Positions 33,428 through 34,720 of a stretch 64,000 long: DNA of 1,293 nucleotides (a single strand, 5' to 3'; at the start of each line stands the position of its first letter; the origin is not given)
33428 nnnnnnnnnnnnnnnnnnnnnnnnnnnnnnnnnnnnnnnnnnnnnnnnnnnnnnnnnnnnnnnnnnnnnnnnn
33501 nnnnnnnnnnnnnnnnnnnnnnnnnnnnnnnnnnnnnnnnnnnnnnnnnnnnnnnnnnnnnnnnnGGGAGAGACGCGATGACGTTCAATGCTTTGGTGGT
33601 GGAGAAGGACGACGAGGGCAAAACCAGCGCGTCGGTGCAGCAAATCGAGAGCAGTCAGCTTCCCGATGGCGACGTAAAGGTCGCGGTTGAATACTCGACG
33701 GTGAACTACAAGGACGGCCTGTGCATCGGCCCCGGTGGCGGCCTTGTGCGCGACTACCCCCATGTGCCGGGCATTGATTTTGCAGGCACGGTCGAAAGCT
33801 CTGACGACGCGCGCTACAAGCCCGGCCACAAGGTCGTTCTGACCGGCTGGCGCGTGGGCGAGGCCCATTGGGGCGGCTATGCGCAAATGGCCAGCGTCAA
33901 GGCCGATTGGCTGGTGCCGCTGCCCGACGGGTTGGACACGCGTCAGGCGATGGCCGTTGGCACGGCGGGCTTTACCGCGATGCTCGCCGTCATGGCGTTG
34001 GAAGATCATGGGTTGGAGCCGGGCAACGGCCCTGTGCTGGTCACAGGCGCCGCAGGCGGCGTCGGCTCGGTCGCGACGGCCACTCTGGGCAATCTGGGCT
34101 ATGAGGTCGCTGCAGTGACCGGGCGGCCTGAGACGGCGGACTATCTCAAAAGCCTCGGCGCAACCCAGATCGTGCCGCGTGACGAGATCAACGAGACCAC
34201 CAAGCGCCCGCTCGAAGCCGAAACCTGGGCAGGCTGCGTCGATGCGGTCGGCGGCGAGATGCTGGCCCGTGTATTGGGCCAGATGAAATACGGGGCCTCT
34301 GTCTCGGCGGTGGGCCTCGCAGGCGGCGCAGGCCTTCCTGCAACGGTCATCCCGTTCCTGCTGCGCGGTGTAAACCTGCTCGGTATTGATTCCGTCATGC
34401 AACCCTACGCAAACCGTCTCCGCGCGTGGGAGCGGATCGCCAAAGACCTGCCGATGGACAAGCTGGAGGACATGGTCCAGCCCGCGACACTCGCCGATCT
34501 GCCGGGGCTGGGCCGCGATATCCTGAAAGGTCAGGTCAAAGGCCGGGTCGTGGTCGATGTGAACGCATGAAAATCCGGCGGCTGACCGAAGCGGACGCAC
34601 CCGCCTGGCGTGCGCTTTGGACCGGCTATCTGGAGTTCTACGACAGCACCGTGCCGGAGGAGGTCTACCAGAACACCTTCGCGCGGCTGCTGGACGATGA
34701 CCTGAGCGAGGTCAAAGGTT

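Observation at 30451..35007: DMSP genes dmdA-acuI embedded in a tightly coupled six-gene operon led by DUF2182, DUF1326 and a DinB-fold protein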

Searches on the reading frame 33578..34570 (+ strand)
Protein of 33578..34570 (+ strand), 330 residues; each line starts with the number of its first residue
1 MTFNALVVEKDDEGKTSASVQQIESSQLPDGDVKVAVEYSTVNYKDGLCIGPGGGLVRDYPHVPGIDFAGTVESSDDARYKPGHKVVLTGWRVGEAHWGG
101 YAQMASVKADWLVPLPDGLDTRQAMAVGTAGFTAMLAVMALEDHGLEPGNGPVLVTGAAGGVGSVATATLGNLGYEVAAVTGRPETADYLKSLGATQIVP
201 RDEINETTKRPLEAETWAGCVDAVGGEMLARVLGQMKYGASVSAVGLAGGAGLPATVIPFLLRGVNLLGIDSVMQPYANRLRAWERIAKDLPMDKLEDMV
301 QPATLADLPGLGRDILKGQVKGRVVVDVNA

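Call 3: search_protein_families(library=pfam, proteins=[window:33578-34570:+])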
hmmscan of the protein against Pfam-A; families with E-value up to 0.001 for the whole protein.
window:33578-34570:+ (330 aa): 2 families
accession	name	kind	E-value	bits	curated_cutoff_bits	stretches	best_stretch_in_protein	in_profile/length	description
PF00107.32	ADH_zinc_N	-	9.2e-12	45.5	31.8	1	161-274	1-116/129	Zinc-binding dehydrogenase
PF08240.17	ADH_N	-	9.3e-12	45.6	23.5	1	30-117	2-104/104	Alcohol dehydrogenase GroES-like domain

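Call 4: search_protein_families(library=ncbifam, proteins=[window:33578-34570:+])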
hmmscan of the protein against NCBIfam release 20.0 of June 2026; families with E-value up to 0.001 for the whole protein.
window:33578-34570:+ (330 aa): 14 families
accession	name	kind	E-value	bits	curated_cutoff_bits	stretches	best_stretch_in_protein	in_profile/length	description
TIGR02823.1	oxido_YhdH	subfamily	1.2e-135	451.5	297.25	1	4-328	1-324/324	acrylyl-CoA reductase family protein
NF051456.1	acrylyl_AcuI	equivalog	6.1e-130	432.8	440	1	3-329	1-325/325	acrylyl-CoA reductase (NADPH)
TIGR02824.1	quinone_pig3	subfamily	4.5e-22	78.5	296.8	1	12-269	9-261/325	putative NAD(P)H quinone oxidoreductase, PIG3 family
NF010344.0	PRK13771.1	subfamily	2e-19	69.8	349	1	94-246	111-255/334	putative alcohol dehydrogenase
NF041172.1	AcrlCoa_red_Thmprot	equivalog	7.8e-17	61.2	500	2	99-246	116-256/334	acryloyl-CoA reductase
TIGR01751.1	crot-CoA-red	equivalog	1.7e-16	59.9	378.55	1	95-212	136-252/398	crotonyl-CoA carboxylase/reductase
NF047908.1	AldhRedAhr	equivalog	2.5e-13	49.6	470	1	97-207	118-223/335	NADPH-dependent aldehyde reductase Ahr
NF006940.0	PRK09422.1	equivalog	3.3e-12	46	344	1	98-329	114-336/338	alcohol dehydrogenase AdhP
NF041183.1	Pks2_ls1_myc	equivalog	3.7e-10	37.3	2400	1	30-199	1432-1594/2086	sulfolipid-1 biosynthesis phthioceranic/hydroxyphthioceranic acid synthase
TIGR02817.1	adh_fam_1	subfamily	9.3e-10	38.4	284.05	1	59-200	57-200/336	zinc-binding alcohol dehydrogenase family protein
TIGR02825.1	B4_12hDH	equivalog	9.4e-10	38.4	579.85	1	68-245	67-238/327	leukotriene B4 12-hydroxydehydrogenase/15-oxo-prostaglandin 13-reductase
NF008024.0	PRK10754.1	subfamily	2.4e-08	33.4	348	1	24-248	22-241/327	NADPH:quinone reductase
NF058644.1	CurcmRedCuraProt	equivalog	4e-06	26.1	440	1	72-248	74-242/336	NADPH-dependent curcumin/dihydrocurcumin reductase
TIGR01202.1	bchC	equivalog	4.4e-05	22.7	291.25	1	17-203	12-196/308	chlorophyll synthesis pathway protein BchC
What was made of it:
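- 33578..34570 (+): acuI: NADPH-dependent acryloyl-CoA reductase. The AcuI equivalog scores 432.8 bits, just under its 440 cut-off (call 4).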

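Call 46: search_solved_structures(query=window:33578-34570:+, max_evalue=1e-20)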
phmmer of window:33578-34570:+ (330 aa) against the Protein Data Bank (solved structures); distinct sequences matched with E-value up to 1e-20: 7.
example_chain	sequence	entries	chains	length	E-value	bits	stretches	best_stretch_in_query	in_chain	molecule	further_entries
5gxf_A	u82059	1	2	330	3.8e-188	628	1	3-330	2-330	Acrylyl-CoA reductase AcuI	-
5gxe_A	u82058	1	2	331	3.8e-188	628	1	3-330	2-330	Acrylyl-CoA reductase AcuI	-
3nx4_A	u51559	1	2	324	6.7e-114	384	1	4-328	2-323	Putative oxidoreductase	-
1o89_A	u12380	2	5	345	1e-113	383.4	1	4-329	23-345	YHDH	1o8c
1xa0_A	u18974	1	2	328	4.4e-102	345.1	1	2-326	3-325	Putative NADPH Dependent oxidoreductases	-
1tt7_A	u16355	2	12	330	1e-91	311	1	3-327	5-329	YHFP | hypothetical protein yhfP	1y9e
4jxk_A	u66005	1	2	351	5.9e-91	308.6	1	8-328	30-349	oxidoreductase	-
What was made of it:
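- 33578..34570 (+): The solved AcuI structures 5gxe/5gxf score 628 bits (call 46).
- On AcuI (acryloyl-CoA reductase, YhdH subfamily): 5gxe/5gxf AcuI score 628 bits (calls 4, 46).
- AcuI is near-identical in family to the solved AcuI: call 46.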
